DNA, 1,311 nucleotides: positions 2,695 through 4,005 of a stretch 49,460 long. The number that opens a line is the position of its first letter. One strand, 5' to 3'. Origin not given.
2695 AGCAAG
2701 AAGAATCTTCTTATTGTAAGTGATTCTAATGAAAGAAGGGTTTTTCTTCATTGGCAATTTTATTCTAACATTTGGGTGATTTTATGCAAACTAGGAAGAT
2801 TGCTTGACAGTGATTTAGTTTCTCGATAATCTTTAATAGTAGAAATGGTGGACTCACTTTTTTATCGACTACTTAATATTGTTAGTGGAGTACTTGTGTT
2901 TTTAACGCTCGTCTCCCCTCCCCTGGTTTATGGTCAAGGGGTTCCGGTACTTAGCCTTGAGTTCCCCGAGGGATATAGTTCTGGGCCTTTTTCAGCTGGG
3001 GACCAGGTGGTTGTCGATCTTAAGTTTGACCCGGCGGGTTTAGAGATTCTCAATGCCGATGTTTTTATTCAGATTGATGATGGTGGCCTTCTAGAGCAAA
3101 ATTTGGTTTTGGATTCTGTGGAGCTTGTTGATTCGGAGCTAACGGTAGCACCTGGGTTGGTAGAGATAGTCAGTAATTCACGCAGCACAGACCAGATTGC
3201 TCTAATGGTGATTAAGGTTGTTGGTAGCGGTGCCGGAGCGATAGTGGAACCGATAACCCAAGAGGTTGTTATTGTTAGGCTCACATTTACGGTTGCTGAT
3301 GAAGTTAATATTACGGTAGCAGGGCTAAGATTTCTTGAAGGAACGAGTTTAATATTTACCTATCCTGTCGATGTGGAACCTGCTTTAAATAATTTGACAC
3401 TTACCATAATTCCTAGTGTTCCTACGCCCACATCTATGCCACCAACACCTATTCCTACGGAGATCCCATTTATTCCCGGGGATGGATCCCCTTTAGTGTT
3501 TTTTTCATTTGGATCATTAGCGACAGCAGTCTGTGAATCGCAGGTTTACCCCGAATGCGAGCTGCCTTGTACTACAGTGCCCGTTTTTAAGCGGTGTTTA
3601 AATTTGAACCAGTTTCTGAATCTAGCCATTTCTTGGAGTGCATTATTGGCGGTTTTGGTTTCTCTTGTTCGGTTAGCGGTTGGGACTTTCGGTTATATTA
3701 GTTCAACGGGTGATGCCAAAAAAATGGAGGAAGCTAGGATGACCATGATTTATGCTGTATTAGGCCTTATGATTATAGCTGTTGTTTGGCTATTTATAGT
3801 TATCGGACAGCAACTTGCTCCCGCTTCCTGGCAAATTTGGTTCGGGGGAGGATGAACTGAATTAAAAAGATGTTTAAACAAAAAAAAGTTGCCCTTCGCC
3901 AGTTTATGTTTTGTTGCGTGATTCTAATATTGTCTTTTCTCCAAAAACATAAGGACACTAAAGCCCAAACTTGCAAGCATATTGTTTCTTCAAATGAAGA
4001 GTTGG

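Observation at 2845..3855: Cohesin-like module displayed on a VirB2/TrbC-pilin-like anchor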

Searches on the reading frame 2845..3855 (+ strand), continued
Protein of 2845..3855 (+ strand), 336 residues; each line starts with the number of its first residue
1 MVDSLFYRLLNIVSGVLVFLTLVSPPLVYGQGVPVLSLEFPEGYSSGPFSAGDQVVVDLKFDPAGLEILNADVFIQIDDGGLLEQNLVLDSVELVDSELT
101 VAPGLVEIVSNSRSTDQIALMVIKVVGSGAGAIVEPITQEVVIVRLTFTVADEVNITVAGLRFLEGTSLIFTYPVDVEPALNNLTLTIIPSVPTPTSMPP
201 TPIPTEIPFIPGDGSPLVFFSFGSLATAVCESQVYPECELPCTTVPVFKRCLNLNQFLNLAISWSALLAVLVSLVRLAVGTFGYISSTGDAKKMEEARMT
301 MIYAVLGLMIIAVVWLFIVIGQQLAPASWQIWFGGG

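Call 56: find_encoding_contigs(protein=P0004, flank=10000, max_places=3)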
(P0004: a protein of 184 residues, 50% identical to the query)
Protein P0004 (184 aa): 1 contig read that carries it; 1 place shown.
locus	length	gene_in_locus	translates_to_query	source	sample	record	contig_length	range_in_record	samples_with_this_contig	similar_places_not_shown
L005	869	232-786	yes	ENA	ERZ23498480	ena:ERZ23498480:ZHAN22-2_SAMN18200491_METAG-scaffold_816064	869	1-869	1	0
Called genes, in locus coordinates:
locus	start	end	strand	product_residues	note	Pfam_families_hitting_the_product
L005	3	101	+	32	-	?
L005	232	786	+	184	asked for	-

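Call 57: find_encoding_contigs(protein=P0005, flank=10000, max_places=3)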
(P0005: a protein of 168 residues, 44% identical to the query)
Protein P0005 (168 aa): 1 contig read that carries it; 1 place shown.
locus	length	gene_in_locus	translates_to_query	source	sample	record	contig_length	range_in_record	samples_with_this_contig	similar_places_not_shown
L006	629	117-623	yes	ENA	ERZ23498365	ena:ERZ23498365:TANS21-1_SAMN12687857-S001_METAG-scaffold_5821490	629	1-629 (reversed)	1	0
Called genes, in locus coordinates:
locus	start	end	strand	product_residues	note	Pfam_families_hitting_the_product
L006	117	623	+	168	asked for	PF18895:T4SS_pilin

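Call 60: search_protein_families(library=pfam, alignment_id=A5, max_evalue=0.001)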
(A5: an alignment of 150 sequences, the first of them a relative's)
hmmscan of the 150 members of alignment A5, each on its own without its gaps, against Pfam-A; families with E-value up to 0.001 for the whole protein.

A. member 1, P0001 (335 aa): 1 family
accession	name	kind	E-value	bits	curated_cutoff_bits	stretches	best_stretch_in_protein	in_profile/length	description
PF18895.5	T4SS_pilin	-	0.00014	22.3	26.6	1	261-317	13-68/71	Type IV secretion system pilin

B. families by the number of members that match (of 150 scanned): 36 families (the first 25 are shown)
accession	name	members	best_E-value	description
PF18895.5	T4SS_pilin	150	2.9e-71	Type IV secretion system pilin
PF04956.18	TrbC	36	1.5e-14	TrbC/VIRB2 pilin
PF02322.20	Cyt_bd_oxida_II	12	2.2e-08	Cytochrome bd terminal oxidase subunit II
PF19607.4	DUF6112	11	8.8e-09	Family of unknown function (DUF6112)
PF04290.18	DctQ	7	7.1e-10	Tripartite ATP-independent periplasmic transporters, DctQ component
PF23396.1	DUF7103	3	6e-05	Family of unknown function (DUF7103)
PF24668.1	KH_Vigilin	2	5.5e-06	Vigilin KH domain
PF14147.11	Spore_YhaL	2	1.8e-05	Sporulation protein YhaL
PF01810.24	LysE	2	0.00017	LysE type translocator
PF13268.11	DUF4059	2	0.00026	Protein of unknown function (DUF4059)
PF02368.24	Big_2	1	3.4e-29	Bacterial Ig-like domain (group 2)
PF07125.16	DUF1378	1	2e-08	Protein of unknown function (DUF1378)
PF21461.3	HL_N-beta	1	2.3e-08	Hyaluronate lyase, N-terminal beta-sheet domain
PF13629.12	T2SS-T3SS_pil_N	1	1.5e-05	Pilus formation protein N terminal region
PF13803.12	DUF4184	1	3.1e-05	Domain of unknown function (DUF4184)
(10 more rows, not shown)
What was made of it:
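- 3604..3816 (+): PF18895 (VirB2-like pilin) helical hairpin: TM1 aa 254-284, loop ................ aa 285-300, TM2 aa 301-324. All 150 best relatives hit PF18895 and 36 hit PF04956 TrbC (call 60).
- On Pfam PF18895 T4SS_pilin (VirB2-like pilins of Patescibacteria and monoderms): Transitive support is strong: 150 of 150 best relatives hit PF18895 at E<=1e-3, best 2.9e-71 (call 60).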

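Call 64: find_related_loci(query=A6, collection=metagenome_contigs, flank=10000)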
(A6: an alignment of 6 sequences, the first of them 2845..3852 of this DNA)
Query A6 (336 aa) in metagenome_contigs; peptide patterns used: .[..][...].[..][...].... (x = any residue, [..] = any of these).
514 stretches matched a pattern; 11 encode a relative of the query (tblastn E <= 1e-3); 11 distinct loci.
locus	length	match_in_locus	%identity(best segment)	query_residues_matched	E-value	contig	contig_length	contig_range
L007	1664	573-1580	100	1-336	0e+0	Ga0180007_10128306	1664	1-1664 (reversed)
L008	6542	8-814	32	79-334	4e-32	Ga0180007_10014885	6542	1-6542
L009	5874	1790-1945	42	267-318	7e-8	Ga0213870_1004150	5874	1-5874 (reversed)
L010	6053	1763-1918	42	267-318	7e-8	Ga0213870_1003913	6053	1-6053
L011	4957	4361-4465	46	284-318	5e-7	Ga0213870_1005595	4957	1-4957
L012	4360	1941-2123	37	257-318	4e-7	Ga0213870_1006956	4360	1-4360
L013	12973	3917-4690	32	197-318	6e-7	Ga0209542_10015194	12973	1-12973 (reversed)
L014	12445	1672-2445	32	197-318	6e-7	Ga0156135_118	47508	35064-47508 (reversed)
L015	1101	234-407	41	254-311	8e-7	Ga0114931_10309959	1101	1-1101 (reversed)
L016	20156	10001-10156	38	266-315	3e-5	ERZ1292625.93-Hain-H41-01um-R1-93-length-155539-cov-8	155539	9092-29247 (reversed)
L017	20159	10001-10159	38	265-315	3e-5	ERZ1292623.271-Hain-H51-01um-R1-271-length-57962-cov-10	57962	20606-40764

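Call 73: search_protein_families(library=pfam, proteins=[L016:7187-8221:+, L016:8206-9120:+], max_evalue=10)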
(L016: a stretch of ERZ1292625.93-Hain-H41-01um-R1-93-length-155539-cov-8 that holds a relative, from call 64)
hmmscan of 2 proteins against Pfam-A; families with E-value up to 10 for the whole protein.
L016:7187-8221:+ (345 aa): 5 families
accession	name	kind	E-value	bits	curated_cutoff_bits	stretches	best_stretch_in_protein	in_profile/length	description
PF01464.25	SLT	-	6.5e-23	81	21.3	1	190-285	2-100/117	Transglycosylase SLT domain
PF18895.5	T4SS_pilin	-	8.3e-08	32.6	26.6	1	55-112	15-71/71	Type IV secretion system pilin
PF13406.11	SLT_2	-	9.1e-05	22.2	24.3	2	174-218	60-102/292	Transglycosylase SLT domain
PF04956.18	TrbC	-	0.021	15.5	27.9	1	5-112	14-98/98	TrbC/VIRB2 pilin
PF06737.19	Transglycosylas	-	0.054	14.6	27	0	122-140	4-22/77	Transglycosylase-like domain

L016:8206-9120:+ (305 aa): 2 families
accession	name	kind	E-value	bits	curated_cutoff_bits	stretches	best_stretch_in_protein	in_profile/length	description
PF18895.5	T4SS_pilin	-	5.8e-08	33.1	26.6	1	61-118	15-71/71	Type IV secretion system pilin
PF04956.18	TrbC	-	0.0078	16.8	27.9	1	8-118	11-98/98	TrbC/VIRB2 pilin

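Call 84: search_protein_families(library=pfam, proteins=[L011:1976-4525:+], max_evalue=0.001)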
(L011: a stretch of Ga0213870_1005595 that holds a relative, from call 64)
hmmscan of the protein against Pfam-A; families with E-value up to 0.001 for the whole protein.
L011:1976-4525:+ (850 aa): 3 families
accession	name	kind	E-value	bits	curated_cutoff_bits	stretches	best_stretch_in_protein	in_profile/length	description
PF17957.7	Big_7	-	7.4e-13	49.4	24.1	1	424-490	1-69/70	Bacterial Ig domain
PF09471.16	Peptidase_M64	-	3.3e-12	46.6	26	1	267-339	92-161/302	IgA Peptidase M64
PF18895.5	T4SS_pilin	-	6.4e-07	29.8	26.6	1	781-833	20-71/71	Type IV secretion system pilin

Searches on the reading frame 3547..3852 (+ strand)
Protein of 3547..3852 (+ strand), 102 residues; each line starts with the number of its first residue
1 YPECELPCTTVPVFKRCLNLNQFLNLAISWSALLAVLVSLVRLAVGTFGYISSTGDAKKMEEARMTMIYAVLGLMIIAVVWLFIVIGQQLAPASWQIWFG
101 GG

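Call 83: search_solved_structures(query=A7, max_evalue=10, show_alignments=3)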
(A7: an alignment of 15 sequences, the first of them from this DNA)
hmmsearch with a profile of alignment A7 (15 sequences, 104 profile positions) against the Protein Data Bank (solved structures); distinct sequences matched with E-value up to 10: 7.
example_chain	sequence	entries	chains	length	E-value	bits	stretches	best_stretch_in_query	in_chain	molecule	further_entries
7rmy_A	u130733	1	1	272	0.0044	20.2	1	26-74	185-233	De Novo designed tunable homodimer, D_3-337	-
7rmx_A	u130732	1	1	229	0.0065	19.7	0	37-70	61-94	Tunable symmetric protein, D_3_212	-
5jjn_B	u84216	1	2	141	2.7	11.3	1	33-84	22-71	Sensory rhodopsin II transducer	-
2f93_B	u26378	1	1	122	2.7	11.3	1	33-84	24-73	Sensory rhodopsin II transducer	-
1h2s_B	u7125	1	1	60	4.5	10.6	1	37-84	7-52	SENSORY RHODOPSIN II TRANSDUCER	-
2f95_B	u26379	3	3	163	4.8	10.5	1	33-84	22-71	Sensory rhodopsin II transducer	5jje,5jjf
7zcm_B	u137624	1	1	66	5.1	10.4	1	34-83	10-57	Sensory rhodopsin II transducer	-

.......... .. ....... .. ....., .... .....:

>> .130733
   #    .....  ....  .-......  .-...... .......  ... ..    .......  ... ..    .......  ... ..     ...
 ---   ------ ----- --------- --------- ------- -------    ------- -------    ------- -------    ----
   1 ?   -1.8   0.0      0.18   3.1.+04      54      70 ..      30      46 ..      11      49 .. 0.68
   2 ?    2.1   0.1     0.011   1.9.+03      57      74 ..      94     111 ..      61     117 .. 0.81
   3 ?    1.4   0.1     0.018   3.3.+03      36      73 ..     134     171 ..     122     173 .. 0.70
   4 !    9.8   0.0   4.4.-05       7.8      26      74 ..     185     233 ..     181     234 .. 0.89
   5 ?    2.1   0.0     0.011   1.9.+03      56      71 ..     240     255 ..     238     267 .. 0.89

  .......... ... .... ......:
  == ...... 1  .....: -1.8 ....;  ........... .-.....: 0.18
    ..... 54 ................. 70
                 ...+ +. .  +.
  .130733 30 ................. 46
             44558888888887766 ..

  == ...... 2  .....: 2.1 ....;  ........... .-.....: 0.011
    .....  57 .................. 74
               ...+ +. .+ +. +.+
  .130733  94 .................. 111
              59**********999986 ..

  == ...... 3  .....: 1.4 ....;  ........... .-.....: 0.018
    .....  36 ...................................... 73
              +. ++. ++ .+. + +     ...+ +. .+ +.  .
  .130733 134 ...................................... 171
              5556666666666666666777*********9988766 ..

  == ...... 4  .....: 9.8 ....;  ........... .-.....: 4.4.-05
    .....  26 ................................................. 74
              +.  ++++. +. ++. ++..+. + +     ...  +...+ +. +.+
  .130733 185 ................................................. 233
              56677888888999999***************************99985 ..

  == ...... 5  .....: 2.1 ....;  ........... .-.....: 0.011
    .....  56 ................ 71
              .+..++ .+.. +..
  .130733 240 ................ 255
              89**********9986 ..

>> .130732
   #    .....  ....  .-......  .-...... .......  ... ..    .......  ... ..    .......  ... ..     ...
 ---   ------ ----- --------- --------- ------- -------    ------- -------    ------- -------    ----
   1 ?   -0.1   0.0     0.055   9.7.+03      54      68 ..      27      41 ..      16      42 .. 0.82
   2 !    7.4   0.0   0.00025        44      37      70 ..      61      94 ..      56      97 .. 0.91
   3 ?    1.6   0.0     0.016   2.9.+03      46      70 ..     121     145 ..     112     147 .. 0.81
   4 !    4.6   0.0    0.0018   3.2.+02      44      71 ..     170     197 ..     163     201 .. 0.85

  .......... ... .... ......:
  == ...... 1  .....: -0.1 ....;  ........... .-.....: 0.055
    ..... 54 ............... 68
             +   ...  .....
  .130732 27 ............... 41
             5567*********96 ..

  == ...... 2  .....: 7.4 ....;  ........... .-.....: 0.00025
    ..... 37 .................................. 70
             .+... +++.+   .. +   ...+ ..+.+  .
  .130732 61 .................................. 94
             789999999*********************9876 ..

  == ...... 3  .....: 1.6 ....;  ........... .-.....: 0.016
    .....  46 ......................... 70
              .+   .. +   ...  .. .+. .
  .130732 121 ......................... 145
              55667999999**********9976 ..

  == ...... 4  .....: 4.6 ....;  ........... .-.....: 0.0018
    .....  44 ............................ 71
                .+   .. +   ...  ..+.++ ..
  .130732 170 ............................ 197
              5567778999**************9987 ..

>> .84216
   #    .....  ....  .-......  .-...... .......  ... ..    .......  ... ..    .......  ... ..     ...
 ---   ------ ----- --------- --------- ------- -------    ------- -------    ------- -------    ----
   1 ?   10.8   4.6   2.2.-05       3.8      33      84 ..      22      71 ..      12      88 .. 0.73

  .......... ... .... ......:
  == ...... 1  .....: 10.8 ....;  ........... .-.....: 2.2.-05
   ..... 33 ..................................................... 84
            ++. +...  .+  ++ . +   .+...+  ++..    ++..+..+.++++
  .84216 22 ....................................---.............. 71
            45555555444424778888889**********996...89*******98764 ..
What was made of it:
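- No solved VirB2/TraA pilin is reached by the C-terminal profile (call 83).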
